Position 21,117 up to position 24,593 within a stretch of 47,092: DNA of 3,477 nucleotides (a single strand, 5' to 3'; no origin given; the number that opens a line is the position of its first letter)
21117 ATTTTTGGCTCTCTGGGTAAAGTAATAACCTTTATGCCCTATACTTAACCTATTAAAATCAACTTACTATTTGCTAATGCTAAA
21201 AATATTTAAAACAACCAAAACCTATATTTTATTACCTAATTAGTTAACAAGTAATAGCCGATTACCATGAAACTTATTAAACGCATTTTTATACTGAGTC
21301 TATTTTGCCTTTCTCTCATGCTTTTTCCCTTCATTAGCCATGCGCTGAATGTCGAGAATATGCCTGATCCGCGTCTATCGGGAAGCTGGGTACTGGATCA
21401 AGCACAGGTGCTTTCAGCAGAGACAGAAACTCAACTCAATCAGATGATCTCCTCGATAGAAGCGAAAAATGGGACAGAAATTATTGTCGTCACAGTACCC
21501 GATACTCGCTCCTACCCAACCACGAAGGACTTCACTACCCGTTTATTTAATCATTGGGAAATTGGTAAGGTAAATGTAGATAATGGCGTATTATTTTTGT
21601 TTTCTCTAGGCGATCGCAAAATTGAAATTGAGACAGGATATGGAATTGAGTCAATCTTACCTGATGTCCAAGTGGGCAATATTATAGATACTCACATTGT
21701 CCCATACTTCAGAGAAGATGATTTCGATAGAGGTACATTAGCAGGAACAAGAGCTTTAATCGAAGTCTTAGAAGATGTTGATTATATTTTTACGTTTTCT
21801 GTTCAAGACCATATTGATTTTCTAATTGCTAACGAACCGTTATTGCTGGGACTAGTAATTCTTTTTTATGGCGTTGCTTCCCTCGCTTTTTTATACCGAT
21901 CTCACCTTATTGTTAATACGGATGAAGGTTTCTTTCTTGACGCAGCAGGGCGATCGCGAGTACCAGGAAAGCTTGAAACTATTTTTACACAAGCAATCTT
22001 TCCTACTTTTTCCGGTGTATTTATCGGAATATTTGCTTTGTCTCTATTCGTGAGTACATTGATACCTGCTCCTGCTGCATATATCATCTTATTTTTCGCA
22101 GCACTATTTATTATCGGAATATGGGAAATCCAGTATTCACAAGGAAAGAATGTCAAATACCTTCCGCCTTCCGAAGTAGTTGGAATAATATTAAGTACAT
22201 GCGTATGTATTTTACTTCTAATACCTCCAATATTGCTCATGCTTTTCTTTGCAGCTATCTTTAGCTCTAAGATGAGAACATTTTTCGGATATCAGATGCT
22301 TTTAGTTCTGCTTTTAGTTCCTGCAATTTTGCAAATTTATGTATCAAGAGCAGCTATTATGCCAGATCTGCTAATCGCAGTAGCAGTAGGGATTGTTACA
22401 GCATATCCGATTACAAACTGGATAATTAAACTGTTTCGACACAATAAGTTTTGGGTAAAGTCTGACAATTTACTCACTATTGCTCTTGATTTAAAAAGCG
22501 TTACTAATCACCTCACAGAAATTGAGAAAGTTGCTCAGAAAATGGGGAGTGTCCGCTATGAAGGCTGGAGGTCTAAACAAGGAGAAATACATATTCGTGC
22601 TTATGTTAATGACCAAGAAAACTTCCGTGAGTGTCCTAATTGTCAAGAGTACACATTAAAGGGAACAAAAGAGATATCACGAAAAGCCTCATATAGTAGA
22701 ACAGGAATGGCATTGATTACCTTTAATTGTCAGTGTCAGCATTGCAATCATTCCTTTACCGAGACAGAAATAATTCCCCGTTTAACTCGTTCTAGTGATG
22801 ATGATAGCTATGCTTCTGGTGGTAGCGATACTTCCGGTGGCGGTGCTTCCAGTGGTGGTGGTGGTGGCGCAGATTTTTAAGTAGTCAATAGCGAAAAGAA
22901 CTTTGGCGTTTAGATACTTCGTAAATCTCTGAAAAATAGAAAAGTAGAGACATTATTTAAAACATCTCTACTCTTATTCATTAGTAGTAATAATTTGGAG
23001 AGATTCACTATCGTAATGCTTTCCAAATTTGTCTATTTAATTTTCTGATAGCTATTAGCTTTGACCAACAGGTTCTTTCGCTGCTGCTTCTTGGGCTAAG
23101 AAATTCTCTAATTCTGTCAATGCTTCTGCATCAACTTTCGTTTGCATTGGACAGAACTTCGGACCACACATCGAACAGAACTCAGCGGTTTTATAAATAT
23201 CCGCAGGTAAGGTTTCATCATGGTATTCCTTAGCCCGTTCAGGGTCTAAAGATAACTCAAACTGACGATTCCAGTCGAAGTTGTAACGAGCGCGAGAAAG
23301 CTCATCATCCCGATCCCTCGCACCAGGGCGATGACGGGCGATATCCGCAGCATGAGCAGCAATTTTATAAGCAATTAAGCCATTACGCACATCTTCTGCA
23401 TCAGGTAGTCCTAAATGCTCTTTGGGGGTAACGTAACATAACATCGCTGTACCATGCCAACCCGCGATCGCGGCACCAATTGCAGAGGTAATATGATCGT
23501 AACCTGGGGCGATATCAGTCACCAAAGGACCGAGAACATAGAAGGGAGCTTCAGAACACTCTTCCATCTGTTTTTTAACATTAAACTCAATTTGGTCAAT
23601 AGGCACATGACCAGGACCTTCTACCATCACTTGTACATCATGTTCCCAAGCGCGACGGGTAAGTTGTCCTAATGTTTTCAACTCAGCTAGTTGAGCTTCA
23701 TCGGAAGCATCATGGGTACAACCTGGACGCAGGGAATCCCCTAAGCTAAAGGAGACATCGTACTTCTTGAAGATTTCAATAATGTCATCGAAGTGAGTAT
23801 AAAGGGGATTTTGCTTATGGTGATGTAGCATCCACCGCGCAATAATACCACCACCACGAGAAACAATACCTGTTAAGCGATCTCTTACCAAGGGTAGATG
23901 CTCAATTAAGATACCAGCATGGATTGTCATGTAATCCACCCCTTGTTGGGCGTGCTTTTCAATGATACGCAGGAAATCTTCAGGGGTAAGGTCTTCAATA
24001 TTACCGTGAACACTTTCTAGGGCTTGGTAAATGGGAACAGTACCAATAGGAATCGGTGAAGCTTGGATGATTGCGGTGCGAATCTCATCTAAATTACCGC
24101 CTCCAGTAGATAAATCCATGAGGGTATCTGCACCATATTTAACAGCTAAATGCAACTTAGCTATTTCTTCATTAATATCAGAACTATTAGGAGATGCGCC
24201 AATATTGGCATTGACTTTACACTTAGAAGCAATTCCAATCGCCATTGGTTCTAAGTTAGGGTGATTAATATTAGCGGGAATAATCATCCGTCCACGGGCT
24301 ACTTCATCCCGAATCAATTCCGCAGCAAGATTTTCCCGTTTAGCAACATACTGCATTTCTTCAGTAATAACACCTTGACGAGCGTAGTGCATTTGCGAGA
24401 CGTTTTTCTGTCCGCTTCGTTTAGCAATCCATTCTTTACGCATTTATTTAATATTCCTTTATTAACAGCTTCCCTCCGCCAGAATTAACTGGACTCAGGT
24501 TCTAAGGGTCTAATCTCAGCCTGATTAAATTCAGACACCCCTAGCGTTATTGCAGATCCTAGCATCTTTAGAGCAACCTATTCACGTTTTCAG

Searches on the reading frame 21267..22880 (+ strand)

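Call 85: search_protein_families(library=pfam, proteins=[window:21267-22880:+], max_evalue=0.001)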
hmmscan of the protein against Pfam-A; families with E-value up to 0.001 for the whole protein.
window:21267-22880:+ (537 aa): 1 family
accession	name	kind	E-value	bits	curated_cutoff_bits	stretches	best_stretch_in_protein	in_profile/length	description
PF04536.20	TPM_phosphatase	-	2.5e-39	134.5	22.1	1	42-166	1-124/125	TPM domain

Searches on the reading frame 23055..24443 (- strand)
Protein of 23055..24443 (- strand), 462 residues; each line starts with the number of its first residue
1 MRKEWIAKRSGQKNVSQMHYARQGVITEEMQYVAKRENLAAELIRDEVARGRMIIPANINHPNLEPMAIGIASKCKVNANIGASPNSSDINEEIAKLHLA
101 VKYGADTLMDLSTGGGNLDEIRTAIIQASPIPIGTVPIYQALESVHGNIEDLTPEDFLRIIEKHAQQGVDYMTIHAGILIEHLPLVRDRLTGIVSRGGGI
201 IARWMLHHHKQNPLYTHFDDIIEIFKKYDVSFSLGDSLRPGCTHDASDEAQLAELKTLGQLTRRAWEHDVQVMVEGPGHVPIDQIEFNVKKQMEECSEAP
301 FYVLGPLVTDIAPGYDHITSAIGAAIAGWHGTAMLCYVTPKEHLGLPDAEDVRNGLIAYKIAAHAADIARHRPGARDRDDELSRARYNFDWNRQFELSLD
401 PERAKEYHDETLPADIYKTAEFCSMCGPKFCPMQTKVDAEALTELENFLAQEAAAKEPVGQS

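Call 85: search_protein_families(library=pfam, proteins=[window:23055-24443:-], max_evalue=0.001)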
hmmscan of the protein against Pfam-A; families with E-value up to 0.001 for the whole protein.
window:23055-24443:- (462 aa): 1 family
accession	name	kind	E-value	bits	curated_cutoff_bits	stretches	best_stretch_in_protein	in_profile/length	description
PF01964.24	ThiC_Rad_SAM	-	3.3e-194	645.9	25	1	17-435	2-417/420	Radical SAM ThiC family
